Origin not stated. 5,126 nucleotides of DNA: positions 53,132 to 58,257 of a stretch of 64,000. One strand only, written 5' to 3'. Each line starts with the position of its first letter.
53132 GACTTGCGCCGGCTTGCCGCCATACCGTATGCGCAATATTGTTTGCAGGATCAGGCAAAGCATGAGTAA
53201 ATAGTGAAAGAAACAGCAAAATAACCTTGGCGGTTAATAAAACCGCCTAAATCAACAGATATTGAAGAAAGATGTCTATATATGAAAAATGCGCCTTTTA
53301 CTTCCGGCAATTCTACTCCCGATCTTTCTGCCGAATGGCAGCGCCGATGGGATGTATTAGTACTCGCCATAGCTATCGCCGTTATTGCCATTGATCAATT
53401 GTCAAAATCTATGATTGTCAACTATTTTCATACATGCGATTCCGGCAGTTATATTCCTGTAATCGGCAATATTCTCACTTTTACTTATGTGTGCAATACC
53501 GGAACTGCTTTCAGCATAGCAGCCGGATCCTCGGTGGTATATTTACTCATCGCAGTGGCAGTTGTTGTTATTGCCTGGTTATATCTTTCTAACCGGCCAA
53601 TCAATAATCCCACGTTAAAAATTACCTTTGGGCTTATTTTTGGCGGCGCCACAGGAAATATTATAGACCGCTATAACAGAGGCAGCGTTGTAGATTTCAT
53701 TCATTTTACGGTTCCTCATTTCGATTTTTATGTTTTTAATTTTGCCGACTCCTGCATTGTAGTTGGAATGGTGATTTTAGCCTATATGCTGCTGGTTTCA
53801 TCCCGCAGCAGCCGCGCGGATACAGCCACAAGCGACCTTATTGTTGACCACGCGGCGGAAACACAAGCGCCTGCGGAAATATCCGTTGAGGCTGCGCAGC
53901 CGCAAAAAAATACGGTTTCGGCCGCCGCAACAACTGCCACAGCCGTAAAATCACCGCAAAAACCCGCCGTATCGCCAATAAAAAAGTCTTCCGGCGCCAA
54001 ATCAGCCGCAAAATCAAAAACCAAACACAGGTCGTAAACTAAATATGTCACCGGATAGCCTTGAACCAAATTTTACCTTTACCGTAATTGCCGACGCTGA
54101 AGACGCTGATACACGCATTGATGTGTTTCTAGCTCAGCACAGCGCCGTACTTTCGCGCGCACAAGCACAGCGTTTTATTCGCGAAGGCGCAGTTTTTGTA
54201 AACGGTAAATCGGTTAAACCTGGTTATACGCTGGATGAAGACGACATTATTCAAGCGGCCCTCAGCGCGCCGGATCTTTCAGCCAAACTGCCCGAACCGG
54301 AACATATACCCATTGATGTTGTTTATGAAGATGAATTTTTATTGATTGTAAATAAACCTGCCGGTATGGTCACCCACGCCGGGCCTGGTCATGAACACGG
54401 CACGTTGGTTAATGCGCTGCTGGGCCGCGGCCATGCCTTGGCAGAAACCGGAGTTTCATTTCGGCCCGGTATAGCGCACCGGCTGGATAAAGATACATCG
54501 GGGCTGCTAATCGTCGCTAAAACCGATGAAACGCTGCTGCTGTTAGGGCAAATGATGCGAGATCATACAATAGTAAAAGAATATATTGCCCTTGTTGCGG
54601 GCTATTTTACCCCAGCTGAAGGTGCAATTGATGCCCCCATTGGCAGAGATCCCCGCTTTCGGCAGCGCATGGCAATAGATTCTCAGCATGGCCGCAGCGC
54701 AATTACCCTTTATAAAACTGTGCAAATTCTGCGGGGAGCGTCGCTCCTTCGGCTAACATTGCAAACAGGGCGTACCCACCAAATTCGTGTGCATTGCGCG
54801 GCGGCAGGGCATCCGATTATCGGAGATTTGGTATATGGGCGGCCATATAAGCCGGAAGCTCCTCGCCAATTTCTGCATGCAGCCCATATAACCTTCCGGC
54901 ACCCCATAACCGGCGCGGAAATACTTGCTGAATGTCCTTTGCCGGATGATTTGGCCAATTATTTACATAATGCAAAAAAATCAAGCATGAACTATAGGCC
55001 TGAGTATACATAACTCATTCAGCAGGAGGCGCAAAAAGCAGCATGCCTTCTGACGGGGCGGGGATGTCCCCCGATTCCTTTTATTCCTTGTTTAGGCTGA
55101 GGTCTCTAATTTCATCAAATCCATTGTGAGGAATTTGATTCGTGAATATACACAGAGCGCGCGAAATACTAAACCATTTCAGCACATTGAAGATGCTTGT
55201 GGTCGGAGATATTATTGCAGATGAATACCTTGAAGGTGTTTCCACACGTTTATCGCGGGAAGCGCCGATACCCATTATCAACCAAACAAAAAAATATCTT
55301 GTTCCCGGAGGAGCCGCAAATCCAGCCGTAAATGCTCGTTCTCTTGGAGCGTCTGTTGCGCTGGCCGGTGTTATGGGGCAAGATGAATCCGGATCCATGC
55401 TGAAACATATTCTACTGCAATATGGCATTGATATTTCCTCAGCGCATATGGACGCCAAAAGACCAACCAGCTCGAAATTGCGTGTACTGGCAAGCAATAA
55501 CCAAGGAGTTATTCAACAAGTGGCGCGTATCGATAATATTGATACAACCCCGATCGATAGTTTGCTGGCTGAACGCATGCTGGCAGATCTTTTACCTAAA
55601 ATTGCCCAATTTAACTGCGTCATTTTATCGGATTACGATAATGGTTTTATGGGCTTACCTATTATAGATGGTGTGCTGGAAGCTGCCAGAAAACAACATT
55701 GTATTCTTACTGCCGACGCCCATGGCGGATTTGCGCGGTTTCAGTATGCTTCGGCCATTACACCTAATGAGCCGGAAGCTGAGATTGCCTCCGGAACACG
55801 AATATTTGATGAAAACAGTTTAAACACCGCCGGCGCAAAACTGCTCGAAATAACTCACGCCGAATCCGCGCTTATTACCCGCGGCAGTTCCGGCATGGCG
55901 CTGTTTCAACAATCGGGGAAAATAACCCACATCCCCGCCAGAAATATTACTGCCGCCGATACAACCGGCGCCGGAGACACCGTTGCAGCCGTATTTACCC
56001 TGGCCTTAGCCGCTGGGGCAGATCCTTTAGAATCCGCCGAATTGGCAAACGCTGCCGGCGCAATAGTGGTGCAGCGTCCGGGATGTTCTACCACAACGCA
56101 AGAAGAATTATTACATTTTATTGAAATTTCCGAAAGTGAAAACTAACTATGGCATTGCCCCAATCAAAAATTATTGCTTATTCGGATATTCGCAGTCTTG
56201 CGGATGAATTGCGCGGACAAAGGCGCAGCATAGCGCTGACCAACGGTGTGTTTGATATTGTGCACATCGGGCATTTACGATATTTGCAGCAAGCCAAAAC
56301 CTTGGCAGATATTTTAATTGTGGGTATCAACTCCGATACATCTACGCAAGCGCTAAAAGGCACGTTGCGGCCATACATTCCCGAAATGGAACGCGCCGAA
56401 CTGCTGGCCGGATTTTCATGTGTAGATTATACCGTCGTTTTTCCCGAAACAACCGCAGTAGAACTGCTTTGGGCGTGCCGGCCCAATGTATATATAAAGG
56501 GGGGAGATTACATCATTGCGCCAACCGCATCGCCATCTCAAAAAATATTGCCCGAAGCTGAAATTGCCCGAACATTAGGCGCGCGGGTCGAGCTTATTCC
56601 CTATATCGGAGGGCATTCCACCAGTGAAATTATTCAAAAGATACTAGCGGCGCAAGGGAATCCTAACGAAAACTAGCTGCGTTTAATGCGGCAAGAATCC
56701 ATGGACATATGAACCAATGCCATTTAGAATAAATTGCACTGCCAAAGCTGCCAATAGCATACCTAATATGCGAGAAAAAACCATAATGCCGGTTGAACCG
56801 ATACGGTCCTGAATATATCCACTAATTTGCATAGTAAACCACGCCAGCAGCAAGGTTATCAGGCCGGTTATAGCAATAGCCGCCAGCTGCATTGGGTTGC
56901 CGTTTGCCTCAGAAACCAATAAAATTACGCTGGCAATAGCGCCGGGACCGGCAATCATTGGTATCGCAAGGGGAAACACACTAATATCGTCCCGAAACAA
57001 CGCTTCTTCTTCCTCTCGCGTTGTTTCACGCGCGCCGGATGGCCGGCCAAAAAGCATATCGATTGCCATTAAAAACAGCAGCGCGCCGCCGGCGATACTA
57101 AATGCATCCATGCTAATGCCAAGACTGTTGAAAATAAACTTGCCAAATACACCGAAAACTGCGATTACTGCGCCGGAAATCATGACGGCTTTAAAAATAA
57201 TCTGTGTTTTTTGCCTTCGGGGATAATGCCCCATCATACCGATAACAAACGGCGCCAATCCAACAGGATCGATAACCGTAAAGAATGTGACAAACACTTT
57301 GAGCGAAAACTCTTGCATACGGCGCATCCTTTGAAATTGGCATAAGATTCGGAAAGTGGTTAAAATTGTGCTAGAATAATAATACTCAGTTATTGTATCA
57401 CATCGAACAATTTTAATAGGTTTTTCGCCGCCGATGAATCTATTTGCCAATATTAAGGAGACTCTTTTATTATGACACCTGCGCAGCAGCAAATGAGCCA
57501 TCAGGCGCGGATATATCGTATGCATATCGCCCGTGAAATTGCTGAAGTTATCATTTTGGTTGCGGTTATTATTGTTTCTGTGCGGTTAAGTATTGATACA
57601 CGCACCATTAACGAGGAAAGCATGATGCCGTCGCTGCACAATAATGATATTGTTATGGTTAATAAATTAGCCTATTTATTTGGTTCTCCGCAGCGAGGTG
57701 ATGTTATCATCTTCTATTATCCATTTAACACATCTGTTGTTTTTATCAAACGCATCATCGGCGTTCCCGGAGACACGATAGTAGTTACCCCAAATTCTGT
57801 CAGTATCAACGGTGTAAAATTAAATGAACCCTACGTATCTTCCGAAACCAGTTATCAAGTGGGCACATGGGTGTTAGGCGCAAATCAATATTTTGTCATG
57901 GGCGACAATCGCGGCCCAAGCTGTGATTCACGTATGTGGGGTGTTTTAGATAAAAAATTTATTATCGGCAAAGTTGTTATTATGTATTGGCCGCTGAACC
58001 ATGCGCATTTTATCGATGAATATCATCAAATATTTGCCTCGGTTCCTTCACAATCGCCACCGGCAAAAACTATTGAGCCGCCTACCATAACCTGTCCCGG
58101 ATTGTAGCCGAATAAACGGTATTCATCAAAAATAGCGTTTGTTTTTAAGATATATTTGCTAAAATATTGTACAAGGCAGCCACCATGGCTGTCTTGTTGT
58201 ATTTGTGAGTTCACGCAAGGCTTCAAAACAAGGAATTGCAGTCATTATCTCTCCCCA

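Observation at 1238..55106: Mosaic family of hairpin-rich interspersed repeats occupies at least nine intergenic regions, with no transposase in sight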

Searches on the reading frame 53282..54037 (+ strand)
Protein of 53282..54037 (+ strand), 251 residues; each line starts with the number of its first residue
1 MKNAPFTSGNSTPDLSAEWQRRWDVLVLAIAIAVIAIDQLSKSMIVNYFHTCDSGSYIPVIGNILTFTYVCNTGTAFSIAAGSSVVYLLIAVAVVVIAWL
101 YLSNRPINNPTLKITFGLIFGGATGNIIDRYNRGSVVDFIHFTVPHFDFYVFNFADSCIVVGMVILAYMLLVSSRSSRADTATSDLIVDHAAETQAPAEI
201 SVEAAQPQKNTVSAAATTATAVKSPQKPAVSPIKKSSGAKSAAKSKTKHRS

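Call 67: search_protein_families(library=pfam, proteins=[window:53282-54037:+])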
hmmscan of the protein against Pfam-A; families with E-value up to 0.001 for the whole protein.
window:53282-54037:+ (251 aa): 1 family
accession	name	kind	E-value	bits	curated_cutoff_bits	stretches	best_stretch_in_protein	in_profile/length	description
PF01252.23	Peptidase_A8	-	7.7e-36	123.9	25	1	30-171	1-141/142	Signal peptidase (SPase) II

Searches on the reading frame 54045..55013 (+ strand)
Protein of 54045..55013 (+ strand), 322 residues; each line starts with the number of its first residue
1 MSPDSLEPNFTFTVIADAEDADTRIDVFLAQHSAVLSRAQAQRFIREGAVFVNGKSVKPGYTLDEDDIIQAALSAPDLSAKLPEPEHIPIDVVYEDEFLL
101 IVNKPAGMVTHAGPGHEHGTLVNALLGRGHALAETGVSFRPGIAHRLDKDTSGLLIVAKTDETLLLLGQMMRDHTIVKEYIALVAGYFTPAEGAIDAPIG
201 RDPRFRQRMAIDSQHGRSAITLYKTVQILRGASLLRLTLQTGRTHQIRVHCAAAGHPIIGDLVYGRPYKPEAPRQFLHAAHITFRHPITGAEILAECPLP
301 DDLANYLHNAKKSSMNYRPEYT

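Call 67: search_protein_families(library=pfam, proteins=[window:54045-55013:+])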
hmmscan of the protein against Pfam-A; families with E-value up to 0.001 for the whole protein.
window:54045-55013:+ (322 aa): 3 families
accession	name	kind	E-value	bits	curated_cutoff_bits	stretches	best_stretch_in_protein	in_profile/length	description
PF00849.27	PseudoU_synth_2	-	6.1e-32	111.4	26.8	1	99-253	2-152/152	RNA pseudouridylate synthase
PF01479.30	S4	-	4.3e-14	52.4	22.8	1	24-69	2-48/48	S4 domain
PF22421.1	SYY_C-terminal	-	0.00019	21.7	27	1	17-58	13-54/83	Tyrosine--tRNA ligase SYY-like C-terminal domain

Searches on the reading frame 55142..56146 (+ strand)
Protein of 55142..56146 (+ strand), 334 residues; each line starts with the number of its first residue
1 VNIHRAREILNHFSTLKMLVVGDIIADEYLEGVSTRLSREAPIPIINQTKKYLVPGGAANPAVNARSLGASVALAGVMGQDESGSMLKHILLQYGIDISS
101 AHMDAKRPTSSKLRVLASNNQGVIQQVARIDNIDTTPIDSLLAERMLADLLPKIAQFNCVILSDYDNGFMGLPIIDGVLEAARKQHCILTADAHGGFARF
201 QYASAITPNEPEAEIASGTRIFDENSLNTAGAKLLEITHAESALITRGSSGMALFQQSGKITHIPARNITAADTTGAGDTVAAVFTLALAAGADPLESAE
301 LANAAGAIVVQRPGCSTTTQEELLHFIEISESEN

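Call 67: search_protein_families(library=pfam, proteins=[window:55142-56146:+])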
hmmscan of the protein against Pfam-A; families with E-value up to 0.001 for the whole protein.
window:55142-56146:+ (334 aa): 2 families
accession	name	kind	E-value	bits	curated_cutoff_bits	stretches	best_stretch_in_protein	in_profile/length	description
PF00294.29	PfkB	-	4.7e-41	141.5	25.8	1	19-319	5-299/302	pfkB family carbohydrate kinase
PF08543.17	Phos_pyr_kin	-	9.4e-12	45.3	27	1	174-303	90-225/246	Phosphomethylpyrimidine kinase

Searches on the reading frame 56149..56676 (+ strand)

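Call 69: search_protein_families(library=pfam, proteins=[window:56149-56676:+])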
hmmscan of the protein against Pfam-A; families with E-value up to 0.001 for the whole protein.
window:56149-56676:+ (175 aa): 1 family
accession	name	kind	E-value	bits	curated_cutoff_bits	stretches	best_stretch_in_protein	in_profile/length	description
PF01467.32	CTP_transf_like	-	4.6e-18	66.1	21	1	30-163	1-132/133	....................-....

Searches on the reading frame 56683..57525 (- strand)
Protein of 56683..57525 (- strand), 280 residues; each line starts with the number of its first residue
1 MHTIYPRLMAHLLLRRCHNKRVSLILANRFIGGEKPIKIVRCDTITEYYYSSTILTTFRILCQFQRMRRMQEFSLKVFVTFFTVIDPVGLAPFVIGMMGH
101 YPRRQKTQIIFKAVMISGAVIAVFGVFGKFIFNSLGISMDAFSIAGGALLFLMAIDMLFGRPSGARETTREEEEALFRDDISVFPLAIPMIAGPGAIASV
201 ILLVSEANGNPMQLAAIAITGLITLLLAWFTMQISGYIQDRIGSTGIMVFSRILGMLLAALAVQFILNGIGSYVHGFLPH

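Call 69: search_protein_families(library=pfam, proteins=[window:56683-57525:-])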
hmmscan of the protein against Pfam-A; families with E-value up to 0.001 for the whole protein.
window:56683-57525:- (280 aa): 1 family
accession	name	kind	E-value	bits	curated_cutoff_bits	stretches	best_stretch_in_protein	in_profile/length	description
PF01914.23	MarC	-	7.6e-55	185.9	23.9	1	74-271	4-200/203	MarC family integral membrane protein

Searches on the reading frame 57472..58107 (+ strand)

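Call 69: search_protein_families(library=pfam, proteins=[window:57472-58107:+])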
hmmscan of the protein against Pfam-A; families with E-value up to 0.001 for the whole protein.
window:57472-58107:+ (211 aa): 1 family
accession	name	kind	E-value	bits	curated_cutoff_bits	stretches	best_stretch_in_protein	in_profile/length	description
PF10502.14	Peptidase_S26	-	6.9e-43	146.9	22.9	1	24-173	6-168/168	Signal peptidase, peptidase S26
